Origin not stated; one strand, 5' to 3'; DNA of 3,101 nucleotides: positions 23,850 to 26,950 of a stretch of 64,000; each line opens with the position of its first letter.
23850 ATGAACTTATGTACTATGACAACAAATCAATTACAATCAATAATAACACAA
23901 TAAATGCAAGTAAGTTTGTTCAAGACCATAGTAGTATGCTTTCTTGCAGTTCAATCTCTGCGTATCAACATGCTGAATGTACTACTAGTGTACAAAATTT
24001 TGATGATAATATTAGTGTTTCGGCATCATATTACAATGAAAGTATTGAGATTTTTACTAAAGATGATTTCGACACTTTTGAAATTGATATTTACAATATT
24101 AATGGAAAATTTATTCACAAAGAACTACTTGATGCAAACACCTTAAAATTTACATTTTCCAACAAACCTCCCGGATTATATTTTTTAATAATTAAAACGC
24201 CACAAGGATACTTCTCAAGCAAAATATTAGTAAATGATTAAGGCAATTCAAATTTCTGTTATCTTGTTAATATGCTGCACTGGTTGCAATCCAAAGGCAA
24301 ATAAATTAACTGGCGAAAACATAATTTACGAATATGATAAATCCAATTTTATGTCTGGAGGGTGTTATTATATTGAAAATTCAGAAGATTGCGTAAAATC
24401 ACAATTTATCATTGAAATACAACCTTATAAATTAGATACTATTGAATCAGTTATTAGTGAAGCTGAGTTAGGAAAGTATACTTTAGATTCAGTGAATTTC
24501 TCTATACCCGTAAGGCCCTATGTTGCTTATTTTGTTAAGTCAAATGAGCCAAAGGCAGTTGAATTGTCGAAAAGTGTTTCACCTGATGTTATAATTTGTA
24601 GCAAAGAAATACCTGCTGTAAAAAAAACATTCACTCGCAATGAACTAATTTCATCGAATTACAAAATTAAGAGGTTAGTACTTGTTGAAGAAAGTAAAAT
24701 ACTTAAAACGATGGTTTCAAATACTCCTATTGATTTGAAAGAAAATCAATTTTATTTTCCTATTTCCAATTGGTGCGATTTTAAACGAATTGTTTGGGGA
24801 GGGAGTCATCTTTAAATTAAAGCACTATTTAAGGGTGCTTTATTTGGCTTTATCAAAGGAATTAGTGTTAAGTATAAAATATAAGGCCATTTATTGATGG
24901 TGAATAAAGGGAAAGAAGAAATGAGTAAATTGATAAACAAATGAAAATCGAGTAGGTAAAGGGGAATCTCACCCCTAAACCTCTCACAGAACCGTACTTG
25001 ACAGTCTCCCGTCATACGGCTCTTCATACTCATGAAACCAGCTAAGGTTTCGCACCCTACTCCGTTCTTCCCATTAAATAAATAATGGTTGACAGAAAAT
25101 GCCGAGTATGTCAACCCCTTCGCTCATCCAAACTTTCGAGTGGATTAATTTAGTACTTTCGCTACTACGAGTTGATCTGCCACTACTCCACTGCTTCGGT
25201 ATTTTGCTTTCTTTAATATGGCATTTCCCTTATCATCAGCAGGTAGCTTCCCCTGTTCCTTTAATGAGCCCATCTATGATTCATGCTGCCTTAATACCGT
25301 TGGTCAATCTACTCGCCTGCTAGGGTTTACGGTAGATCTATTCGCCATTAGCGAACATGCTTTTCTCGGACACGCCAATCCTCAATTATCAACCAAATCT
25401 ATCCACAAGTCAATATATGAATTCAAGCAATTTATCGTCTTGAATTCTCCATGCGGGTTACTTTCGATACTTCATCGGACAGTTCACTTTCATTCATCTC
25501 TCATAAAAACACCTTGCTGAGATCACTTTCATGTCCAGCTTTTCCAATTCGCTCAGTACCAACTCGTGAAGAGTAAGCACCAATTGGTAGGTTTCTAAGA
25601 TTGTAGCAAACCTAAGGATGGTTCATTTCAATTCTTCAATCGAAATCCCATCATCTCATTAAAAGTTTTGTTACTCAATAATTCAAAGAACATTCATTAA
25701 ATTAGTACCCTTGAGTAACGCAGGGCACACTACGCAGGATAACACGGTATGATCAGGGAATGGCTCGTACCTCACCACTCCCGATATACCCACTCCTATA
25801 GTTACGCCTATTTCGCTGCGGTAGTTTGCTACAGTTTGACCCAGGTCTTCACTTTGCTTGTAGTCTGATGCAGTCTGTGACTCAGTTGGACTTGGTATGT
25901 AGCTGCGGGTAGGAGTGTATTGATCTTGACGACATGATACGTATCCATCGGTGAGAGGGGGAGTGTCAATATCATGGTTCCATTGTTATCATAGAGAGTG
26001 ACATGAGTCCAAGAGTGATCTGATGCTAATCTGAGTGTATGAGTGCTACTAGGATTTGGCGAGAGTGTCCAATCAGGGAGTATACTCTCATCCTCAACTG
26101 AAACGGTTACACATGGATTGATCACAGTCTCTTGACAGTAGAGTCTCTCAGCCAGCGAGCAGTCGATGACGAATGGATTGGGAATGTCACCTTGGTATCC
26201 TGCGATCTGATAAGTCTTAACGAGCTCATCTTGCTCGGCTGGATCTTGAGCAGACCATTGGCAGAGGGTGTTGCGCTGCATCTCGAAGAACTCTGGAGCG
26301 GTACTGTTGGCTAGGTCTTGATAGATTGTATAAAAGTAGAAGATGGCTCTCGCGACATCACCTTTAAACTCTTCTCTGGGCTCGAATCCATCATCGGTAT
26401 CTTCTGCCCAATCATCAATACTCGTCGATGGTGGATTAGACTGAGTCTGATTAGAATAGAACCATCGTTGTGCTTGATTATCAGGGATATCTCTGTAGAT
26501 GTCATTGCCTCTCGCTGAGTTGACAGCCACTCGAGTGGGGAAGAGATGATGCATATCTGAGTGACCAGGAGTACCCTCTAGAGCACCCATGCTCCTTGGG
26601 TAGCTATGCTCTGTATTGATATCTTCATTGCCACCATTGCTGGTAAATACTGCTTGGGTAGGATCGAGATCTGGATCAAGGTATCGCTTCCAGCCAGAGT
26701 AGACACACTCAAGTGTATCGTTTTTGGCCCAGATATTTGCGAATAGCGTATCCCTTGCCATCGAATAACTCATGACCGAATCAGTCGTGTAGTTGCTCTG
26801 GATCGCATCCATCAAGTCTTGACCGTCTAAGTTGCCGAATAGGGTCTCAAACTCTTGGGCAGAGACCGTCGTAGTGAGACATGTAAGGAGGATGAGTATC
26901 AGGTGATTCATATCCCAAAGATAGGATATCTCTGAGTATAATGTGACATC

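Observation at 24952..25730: Complete-looking but ORF-less group II intron in the 3' region of a secreted nuclease gene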

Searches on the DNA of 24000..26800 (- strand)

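Call 4: search_rna_families(source=window, start=24000, end=26800, threshold=evalue, max_evalue=10, show_alignments=6)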
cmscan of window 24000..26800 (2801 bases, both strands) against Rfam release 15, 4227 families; matches with E-value up to 10: 5.
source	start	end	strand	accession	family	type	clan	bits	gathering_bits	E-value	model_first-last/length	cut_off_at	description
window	24947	25024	-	RF00029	Intron_gpII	Intron;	-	64.5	40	9.7e-12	1-77/77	no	Group II catalytic intron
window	25512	25641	-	RF01999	group-II-D1D4-2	Intron;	CL00102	46.1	36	1.6e-07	1-118/118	no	Group II catalytic intron D1-D4-2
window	24986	25025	-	RF04357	Plastid-ndhA-ndhB-2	Intron;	CL00155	44.7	53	3.5e-08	1-41/41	no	Plastid-ndhA-ndhB-2 group II-D5 intron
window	24659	24738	+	RF00313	snoZ173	Gene; snRNA; snoRNA; CD-box;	-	19.1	70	4.3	19-99/107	no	Small nucleolar RNA Z173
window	25159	25381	+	RF02091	DAOA-AS1_2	Gene; lncRNA;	-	12.7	43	5.4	1-205/205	no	DAOA antisense RNA 1 conserved region 2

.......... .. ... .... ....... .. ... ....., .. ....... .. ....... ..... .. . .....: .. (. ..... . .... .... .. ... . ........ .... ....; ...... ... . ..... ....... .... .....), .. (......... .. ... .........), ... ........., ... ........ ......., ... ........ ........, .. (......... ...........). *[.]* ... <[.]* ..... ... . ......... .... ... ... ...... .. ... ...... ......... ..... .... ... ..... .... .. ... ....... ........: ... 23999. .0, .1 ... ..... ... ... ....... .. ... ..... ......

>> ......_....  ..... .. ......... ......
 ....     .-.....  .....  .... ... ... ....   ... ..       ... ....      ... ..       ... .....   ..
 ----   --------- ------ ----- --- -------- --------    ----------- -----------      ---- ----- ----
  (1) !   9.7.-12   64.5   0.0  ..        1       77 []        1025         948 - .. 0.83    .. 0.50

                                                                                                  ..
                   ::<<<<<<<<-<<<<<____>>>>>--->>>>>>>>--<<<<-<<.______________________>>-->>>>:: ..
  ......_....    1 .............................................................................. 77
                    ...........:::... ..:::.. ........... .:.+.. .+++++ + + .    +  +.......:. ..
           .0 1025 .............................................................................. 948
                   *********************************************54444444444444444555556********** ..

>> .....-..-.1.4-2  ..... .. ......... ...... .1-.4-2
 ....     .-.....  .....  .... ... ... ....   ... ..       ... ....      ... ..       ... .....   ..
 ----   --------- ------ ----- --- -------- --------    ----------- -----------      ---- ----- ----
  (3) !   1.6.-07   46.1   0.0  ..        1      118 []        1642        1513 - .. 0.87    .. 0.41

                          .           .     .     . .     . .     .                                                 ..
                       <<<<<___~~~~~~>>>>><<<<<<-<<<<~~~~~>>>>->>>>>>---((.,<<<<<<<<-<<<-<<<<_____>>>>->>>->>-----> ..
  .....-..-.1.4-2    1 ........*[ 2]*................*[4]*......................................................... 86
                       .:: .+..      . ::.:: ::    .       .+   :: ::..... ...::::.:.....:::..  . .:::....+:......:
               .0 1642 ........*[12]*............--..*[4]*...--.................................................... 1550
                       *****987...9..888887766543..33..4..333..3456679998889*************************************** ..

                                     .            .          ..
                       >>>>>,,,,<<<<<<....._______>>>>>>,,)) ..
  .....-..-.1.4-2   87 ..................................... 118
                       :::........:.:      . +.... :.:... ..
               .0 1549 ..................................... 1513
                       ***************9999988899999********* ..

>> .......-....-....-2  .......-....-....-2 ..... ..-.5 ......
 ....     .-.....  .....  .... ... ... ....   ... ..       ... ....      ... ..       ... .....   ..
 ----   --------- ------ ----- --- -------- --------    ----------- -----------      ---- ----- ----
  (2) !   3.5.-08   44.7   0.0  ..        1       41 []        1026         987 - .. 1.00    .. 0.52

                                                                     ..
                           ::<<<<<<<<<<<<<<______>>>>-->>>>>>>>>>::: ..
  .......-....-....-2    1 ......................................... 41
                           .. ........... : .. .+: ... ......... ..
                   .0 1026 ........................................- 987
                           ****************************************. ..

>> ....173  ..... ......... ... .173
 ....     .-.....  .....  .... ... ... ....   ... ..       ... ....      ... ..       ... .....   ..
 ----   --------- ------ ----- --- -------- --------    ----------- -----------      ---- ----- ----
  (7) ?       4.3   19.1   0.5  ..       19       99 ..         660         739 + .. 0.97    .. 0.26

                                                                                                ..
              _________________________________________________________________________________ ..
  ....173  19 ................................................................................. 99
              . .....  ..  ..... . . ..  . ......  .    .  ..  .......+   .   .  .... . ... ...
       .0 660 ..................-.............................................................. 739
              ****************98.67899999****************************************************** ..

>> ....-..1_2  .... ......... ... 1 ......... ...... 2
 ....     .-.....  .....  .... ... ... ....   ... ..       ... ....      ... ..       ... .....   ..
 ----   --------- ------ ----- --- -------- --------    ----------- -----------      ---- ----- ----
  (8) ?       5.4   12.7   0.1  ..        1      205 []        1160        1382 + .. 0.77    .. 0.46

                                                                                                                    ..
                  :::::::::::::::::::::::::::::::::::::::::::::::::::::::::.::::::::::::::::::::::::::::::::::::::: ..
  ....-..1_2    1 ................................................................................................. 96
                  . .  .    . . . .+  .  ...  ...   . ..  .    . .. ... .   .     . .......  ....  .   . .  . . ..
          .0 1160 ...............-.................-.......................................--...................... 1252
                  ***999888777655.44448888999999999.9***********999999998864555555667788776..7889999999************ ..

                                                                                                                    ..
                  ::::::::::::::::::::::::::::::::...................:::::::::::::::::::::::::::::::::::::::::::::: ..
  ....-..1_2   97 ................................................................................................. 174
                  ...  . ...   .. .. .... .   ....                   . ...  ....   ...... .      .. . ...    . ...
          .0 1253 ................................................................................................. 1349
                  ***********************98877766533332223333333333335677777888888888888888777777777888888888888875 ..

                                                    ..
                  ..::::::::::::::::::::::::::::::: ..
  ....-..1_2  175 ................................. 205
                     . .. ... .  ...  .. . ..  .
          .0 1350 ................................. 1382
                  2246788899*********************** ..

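Call 9: search_dna_similar(query=window:24947-25730:-, collection=plasmids, mode=distant)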
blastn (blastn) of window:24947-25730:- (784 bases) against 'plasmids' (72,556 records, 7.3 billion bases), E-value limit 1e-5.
Records with a match: 225; places in all: 571; records where one place covers at least 80% of the query: 0.
Best place of each record, by identity: 90-95% 9; 80-90% 215; 60-80% 1.
By first word of the organism name: Shigella 126; Escherichia 47; Streptomyces 19; Ralstonia 9; Rhodococcus 4; Cupriavidus 4; Persicobacter 2; Shinella 2; Arsenophonus 2; Peptoclostridium 1; and 9 more.
By predicted mobility (MOB-suite, as given by PLSDB): mobilizable 112; conjugative 88; non-mobilizable 25.
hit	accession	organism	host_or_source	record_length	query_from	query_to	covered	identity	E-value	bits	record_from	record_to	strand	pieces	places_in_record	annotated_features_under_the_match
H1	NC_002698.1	Shigella flexneri 5a str. M90T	-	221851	231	771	14%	85.5%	3e-6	122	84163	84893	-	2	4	none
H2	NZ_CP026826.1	Shigella dysenteriae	Homo sapiens,human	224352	231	771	14%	85.5%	3e-6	122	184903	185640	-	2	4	none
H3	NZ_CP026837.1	Shigella boydii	-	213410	231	771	14%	85.5%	3e-6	122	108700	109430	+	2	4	none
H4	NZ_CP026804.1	Shigella flexneri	-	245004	231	771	14%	85.5%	3e-6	122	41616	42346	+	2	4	none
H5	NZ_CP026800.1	Shigella flexneri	-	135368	231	771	14%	85.5%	3e-6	122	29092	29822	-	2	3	none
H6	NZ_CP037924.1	Shigella flexneri 5a str. M90T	Homo sapiens,Walter Reed Collection. ...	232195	231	771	14%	85.5%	3e-6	122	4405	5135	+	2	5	none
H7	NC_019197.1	Shigella flexneri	-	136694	231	771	14%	85.5%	3e-6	122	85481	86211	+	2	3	none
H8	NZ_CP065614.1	Escherichia coli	-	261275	231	771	14%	85.5%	3e-6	122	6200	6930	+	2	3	none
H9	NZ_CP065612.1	Escherichia coli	-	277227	231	771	14%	85.5%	3e-6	122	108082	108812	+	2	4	none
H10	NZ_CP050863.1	Escherichia coli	Homo sapiens,colonoscopy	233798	231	771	14%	85.5%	3e-6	122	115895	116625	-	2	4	none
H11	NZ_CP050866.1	Escherichia coli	Homo sapiens,colonoscopy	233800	231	771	14%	85.5%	3e-6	122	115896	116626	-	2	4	none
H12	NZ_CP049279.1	Shigella boydii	Homo sapiens,stool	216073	231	771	14%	85.5%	3e-6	122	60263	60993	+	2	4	none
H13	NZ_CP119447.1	Shigella boydii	Homo sapiens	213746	231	771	14%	85.5%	3e-6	122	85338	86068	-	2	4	none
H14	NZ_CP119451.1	Shigella dysenteriae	Homo sapiens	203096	231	771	14%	85.5%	3e-6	122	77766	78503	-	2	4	none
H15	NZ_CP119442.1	Escherichia coli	Homo sapiens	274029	231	771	14%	85.5%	3e-6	122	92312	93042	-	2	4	none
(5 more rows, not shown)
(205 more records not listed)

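Call 10: get_annotated_region(hit=H1, flank=3000)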
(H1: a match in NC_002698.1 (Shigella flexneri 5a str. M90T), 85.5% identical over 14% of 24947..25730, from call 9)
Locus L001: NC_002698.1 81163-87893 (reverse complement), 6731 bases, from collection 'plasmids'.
description: Shigella flexneri 5a str. M90T plasmid pWR501, complete sequence
organism: Shigella flexneri 5a str. M90T (NCBI taxid 1086030)
taxonomy: Bacteria; Pseudomonadota; Gammaproteobacteria; Enterobacterales; Enterobacteriaceae; Shigella; Shigella flexneri; Shigella flexneri 5a str. M90T
host: -; source: -; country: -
typing (MOB-suite, as given by PLSDB): mobilizable; replicon IncFIA; relaxase MOBF,MOBF,MOBP
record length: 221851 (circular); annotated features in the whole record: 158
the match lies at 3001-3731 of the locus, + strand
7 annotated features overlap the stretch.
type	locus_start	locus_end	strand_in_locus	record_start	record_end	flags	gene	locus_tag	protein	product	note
CDS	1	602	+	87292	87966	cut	tnpA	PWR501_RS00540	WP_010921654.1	IS66-like element accessory protein TnpA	GO:0006313 - DNA transposition [Evidence IEA]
CDS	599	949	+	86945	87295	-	tnpB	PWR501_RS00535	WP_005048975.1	IS66 family insertion sequence element accessory protein TnpB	-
CDS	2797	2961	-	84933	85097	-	-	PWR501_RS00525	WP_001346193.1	hypothetical protein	-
CDS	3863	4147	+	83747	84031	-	-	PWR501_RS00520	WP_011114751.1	DUF1778 domain-containing protein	-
CDS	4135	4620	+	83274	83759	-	-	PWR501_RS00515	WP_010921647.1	GNAT family N-acetyltransferase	-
CDS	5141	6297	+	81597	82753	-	-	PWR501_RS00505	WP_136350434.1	IS3-like element IS600 family transposase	GO:0006313 - DNA transposition [Evidence IEA]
CDS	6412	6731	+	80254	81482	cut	-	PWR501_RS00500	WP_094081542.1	IS3-like element IS2 family transposase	GO:0006313 - DNA transposition [Evidence IEA]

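Call 11: search_rna_families(source=L001, start=1000, end=5000, threshold=gathering)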
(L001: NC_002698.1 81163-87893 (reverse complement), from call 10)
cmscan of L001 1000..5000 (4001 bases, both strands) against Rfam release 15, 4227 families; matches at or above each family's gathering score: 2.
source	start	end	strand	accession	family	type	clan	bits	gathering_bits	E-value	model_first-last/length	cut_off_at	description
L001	2877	2990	+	RF01999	group-II-D1D4-2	Intron;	CL00102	81.8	36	4.3e-16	1-118/118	no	Group II catalytic intron D1-D4-2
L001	3668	3743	+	RF00029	Intron_gpII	Intron;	-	57.8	40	6.1e-10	1-77/77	no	Group II catalytic intron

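Call 12: search_dna_similar(query=window:24947-25730:-, collection=plasmids, mode=distant, rows=spread, max_rows=60)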
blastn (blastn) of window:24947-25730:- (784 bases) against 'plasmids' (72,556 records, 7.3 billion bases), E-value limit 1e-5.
Records with a match: 225; places in all: 571; records where one place covers at least 80% of the query: 0.
Best place of each record, by identity: 90-95% 9; 80-90% 215; 60-80% 1.
By first word of the organism name: Shigella 126; Escherichia 47; Streptomyces 19; Ralstonia 9; Rhodococcus 4; Cupriavidus 4; Persicobacter 2; Shinella 2; Arsenophonus 2; Peptoclostridium 1; and 9 more.
By predicted mobility (MOB-suite, as given by PLSDB): mobilizable 112; conjugative 88; non-mobilizable 25.
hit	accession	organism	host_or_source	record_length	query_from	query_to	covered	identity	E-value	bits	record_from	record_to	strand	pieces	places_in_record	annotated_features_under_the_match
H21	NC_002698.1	Shigella flexneri 5a str. M90T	-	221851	231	771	14%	85.5%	3e-6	122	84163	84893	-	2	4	none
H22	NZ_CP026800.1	Shigella flexneri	-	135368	231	771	14%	85.5%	3e-6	122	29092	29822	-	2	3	none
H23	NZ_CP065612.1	Escherichia coli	-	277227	231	771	14%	85.5%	3e-6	122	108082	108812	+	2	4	none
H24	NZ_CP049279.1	Shigella boydii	Homo sapiens,stool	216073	231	771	14%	85.5%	3e-6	122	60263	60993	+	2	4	none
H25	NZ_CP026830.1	Shigella dysenteriae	-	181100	231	771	14%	85.5%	3e-6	122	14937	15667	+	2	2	none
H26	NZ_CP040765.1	Paracoccus liaowanqingii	Tibetan antelope,cell culture,feces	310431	707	783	10%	80.5%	2e-7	65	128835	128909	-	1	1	none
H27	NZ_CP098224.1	Escherichia coli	Canis lupus familiaris,Rectal swab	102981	698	767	9%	81.7%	6e-8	67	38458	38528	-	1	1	none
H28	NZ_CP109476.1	Streptomyces sp. NBC_01455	-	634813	707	771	8%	86.2%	4e-10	74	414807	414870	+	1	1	none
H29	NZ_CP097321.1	Candidatus Mycobacterium methanotrophicum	mixed culture,Cave biofilm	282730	707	770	8%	85.9%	2e-9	73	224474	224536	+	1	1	ltrA: group II intron reverse transcriptase/maturase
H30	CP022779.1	Ralstonia solanacearum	Solanum tuberosum,single cell,Potato ...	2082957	707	771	8%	84.6%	5e-9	70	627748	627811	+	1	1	none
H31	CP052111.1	Ralstonia solanacearum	tomato,cell culture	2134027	707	771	8%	84.6%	5e-9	70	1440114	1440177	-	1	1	none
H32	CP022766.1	Ralstonia solanacearum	Solanum tuberosum,single cell,Potato ...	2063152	707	771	8%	84.6%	6e-8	66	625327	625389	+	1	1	none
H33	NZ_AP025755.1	Escherichia sp. KS167_9B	Bos taurus,feces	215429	707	771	8%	83.1%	3e-6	62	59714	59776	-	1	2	none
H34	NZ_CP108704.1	Streptomyces sp. NBC_01005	-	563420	707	771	8%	81.5%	3e-6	61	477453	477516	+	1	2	none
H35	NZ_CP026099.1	Shigella flexneri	Homo sapiens,stool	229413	707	771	8%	81.5%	3e-6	61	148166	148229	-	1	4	none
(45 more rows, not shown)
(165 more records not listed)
